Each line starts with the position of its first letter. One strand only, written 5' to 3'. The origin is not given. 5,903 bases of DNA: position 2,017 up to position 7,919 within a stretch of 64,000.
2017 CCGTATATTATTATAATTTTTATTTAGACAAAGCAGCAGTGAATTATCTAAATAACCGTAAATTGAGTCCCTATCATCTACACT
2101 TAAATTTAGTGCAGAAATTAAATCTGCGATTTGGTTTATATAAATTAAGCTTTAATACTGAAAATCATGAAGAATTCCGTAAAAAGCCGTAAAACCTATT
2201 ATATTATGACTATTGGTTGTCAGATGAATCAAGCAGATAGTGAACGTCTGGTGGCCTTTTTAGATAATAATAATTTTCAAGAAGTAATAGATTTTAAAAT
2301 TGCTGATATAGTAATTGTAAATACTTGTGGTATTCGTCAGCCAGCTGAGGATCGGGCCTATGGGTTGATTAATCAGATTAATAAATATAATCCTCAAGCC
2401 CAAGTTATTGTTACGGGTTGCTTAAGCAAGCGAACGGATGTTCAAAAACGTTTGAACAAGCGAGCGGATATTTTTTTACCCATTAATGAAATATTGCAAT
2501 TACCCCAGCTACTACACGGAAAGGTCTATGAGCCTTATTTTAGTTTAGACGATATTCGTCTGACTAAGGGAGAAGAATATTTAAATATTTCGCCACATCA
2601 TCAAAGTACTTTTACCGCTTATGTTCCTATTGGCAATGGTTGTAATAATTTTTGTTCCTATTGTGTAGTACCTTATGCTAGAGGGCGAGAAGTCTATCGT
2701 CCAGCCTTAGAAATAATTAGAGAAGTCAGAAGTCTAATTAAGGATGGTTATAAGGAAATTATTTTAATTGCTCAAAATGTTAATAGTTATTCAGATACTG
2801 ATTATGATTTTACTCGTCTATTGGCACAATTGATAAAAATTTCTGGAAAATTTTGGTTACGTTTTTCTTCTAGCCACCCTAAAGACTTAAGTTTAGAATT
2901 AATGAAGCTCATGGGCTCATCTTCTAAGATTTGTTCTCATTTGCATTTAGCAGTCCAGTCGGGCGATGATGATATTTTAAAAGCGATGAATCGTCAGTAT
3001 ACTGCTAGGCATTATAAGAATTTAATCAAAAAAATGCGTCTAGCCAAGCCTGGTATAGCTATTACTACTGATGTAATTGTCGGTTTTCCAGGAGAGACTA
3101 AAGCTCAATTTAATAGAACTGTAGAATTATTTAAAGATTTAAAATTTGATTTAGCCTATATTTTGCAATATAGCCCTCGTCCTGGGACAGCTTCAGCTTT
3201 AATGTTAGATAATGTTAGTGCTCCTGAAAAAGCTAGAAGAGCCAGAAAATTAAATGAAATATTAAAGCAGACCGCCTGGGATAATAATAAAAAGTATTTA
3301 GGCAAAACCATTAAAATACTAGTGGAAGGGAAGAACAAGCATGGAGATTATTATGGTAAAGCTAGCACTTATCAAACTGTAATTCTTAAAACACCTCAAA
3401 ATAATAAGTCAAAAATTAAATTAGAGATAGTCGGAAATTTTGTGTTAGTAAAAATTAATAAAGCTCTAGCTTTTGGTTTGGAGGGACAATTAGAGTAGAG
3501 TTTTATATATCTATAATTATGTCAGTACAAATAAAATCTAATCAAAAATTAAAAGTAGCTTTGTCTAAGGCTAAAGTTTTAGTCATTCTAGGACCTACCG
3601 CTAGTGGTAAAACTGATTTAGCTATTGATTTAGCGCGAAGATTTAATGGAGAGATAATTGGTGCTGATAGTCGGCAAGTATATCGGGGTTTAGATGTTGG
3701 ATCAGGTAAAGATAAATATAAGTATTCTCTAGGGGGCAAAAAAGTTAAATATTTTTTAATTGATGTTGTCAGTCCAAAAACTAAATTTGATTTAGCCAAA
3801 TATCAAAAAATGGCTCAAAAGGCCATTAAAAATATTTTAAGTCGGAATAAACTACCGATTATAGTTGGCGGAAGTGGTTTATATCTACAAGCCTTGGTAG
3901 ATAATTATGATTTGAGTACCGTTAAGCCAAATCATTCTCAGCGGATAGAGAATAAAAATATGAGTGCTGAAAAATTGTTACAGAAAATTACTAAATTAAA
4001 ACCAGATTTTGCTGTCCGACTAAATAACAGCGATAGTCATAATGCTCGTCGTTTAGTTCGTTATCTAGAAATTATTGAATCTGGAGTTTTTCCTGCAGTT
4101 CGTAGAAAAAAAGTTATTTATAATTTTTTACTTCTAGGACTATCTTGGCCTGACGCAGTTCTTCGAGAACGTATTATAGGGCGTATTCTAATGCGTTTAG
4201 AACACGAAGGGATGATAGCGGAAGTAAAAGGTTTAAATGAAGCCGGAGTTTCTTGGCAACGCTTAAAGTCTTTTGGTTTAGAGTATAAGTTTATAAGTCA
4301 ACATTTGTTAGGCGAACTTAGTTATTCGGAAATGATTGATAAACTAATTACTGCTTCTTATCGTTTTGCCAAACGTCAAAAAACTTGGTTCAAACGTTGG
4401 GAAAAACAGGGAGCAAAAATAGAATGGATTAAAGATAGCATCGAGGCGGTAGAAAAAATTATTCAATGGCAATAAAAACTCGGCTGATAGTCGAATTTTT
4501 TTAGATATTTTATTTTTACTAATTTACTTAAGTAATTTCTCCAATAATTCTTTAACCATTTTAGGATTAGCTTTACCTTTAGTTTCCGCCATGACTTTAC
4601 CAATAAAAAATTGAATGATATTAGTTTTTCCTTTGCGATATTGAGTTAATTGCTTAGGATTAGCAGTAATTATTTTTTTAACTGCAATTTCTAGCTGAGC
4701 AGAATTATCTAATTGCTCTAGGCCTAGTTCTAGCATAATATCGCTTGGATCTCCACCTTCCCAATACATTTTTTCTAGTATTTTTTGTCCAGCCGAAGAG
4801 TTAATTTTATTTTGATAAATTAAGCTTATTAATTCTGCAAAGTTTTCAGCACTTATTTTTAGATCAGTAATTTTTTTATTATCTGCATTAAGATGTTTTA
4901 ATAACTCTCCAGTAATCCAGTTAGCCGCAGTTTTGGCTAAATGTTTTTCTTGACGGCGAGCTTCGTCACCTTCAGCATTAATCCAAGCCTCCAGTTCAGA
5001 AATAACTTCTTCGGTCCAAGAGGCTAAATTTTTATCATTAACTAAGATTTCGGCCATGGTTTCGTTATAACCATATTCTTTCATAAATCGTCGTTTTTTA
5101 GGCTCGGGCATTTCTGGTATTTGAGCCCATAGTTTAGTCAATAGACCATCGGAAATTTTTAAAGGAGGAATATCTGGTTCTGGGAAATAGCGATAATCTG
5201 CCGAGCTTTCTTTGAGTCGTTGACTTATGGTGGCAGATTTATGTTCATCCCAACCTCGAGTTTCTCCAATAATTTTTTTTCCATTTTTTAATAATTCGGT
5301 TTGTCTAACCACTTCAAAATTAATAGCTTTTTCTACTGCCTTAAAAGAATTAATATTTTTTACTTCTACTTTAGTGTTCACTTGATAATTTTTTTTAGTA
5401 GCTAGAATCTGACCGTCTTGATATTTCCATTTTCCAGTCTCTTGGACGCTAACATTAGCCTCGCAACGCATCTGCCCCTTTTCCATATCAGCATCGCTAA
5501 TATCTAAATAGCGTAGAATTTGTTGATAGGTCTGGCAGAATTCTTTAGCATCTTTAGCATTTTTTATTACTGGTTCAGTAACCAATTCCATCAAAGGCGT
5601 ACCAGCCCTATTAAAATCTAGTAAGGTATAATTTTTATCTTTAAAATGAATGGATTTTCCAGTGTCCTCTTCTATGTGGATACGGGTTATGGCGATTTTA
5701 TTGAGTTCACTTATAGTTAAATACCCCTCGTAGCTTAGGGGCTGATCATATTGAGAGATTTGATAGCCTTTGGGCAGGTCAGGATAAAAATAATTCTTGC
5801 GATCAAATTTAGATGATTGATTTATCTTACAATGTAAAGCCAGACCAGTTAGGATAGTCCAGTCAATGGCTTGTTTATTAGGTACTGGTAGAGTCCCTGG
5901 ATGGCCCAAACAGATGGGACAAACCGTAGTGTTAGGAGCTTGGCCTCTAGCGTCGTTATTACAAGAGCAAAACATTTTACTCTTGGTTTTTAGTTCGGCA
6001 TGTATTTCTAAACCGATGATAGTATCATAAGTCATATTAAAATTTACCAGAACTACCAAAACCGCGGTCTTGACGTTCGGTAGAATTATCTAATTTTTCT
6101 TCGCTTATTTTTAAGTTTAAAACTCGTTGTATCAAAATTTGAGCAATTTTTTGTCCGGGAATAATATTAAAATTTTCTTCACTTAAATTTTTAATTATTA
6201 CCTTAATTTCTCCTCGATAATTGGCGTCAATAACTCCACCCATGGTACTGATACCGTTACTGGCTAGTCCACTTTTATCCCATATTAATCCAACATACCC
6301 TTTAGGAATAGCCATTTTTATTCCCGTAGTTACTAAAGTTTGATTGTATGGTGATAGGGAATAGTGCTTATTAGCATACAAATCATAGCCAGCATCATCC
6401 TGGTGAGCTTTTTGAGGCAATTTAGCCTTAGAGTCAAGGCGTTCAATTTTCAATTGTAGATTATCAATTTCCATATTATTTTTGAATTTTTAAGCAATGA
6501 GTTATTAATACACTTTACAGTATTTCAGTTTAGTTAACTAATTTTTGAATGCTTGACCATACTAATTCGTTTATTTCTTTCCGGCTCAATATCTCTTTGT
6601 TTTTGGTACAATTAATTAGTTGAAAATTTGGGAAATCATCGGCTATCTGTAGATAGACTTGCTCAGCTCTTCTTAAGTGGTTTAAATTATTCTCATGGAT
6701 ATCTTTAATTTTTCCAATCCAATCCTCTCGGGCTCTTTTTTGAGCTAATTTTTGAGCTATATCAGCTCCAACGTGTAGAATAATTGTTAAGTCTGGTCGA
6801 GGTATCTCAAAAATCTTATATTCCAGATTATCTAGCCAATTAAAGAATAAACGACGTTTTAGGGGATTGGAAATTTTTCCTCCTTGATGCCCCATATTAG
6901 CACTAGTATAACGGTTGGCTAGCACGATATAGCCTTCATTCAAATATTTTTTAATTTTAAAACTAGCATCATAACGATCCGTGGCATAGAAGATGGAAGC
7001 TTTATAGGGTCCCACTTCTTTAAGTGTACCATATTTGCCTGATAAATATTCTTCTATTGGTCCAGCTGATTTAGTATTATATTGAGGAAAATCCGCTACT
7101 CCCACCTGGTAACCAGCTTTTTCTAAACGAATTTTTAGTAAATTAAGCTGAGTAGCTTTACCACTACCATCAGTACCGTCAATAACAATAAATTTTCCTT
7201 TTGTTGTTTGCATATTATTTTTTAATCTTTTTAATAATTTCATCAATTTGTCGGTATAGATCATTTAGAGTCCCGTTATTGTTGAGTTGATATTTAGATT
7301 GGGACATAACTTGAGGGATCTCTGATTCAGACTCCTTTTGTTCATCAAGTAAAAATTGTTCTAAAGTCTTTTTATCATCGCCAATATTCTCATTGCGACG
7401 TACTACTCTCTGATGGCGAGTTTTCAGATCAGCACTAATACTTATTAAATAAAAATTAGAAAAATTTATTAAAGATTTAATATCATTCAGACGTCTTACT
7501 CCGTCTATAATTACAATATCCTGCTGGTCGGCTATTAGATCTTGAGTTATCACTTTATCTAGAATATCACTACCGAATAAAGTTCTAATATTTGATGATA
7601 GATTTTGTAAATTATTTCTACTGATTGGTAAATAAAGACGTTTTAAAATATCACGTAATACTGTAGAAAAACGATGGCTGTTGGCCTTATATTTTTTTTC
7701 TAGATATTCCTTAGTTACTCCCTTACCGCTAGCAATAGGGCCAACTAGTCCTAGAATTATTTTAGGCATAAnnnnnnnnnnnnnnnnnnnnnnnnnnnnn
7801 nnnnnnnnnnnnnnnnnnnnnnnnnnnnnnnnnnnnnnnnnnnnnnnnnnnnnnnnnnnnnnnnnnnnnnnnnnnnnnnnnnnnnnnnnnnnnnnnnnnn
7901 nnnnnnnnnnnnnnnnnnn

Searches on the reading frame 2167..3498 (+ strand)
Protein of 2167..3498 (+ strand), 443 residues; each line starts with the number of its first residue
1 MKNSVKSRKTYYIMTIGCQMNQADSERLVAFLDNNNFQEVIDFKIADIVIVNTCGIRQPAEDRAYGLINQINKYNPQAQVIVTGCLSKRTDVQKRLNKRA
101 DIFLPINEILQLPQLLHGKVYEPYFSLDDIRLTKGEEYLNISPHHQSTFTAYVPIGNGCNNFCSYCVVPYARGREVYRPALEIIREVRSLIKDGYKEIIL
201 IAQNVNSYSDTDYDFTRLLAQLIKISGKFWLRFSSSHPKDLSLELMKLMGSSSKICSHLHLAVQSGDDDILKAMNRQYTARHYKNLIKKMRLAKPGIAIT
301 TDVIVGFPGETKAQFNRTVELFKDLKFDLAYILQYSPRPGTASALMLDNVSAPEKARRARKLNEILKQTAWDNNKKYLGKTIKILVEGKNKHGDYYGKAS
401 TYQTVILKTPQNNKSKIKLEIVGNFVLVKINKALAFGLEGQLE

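Call 56: search_protein_families(library=pfam, max_evalue=0.00001, proteins=[window:2167-3498:+])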
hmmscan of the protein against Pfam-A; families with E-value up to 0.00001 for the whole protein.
window:2167-3498:+ (443 aa): 3 families
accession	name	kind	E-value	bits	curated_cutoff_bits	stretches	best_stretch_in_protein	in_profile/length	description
PF04055.27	Radical_SAM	-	9.1e-27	94.7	29.5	1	153-321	1-165/166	Radical SAM superfamily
PF00919.26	UPF0004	-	1.9e-23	82.7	27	1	11-94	2-84/98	Uncharacterized protein family UPF0004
PF01938.26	TRAM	-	1.8e-07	31.3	21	1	375-442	1-60/61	TRAM domain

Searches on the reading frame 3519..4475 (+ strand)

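Call 56: search_protein_families(library=pfam, max_evalue=0.00001, proteins=[window:3519-4475:+])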
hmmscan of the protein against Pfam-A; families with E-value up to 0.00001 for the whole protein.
window:3519-4475:+ (318 aa): 2 families
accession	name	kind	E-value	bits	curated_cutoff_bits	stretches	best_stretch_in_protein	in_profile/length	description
PF01715.23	IPPT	-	4.5e-53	180.9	23.6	1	53-293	1-242/243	IPP transferase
PF01745.22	IPT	-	1.9e-08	34.5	20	1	19-128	2-108/233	Isopentenyl transferase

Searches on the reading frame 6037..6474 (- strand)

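Call 56: search_protein_families(library=pfam, max_evalue=0.00001, proteins=[window:6037-6474:-])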
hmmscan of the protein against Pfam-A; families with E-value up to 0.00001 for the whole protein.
window:6037-6474:- (145 aa): 2 families
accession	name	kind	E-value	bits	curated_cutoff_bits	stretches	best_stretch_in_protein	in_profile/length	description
PF00692.24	dUTPase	-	1.3e-35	122.4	22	1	16-143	2-129/129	dUTPase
PF22769.1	DCD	-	1.3e-09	38.8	27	1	35-117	68-152/153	dCTP deaminase-like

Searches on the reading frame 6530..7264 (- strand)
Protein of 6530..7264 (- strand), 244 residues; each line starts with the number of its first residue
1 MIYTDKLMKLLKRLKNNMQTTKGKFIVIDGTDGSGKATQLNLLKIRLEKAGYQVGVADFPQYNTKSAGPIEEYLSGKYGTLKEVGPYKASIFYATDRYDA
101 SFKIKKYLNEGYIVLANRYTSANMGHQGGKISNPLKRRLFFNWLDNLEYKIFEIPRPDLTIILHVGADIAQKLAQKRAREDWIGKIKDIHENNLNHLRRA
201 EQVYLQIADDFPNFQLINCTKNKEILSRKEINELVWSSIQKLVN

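Call 56: search_protein_families(library=pfam, max_evalue=0.00001, proteins=[window:6530-7264:-])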
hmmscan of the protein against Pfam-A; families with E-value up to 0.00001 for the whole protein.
window:6530-7264:- (244 aa): 1 family
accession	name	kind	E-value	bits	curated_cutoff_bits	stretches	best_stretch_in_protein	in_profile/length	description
PF02223.23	Thymidylate_kin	-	2.1e-21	76.9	27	1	28-227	1-182/185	Thymidylate kinase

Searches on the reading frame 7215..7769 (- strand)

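Call 56: search_protein_families(library=pfam, max_evalue=0.00001, proteins=[window:7215-7769:-])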
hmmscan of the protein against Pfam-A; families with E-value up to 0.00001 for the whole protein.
window:7215-7769:- (184 aa): 1 family
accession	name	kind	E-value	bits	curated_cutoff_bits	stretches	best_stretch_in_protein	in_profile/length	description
PF13207.12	AAA_17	-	3.4e-06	27.8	27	1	9-137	1-133/136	AAA domain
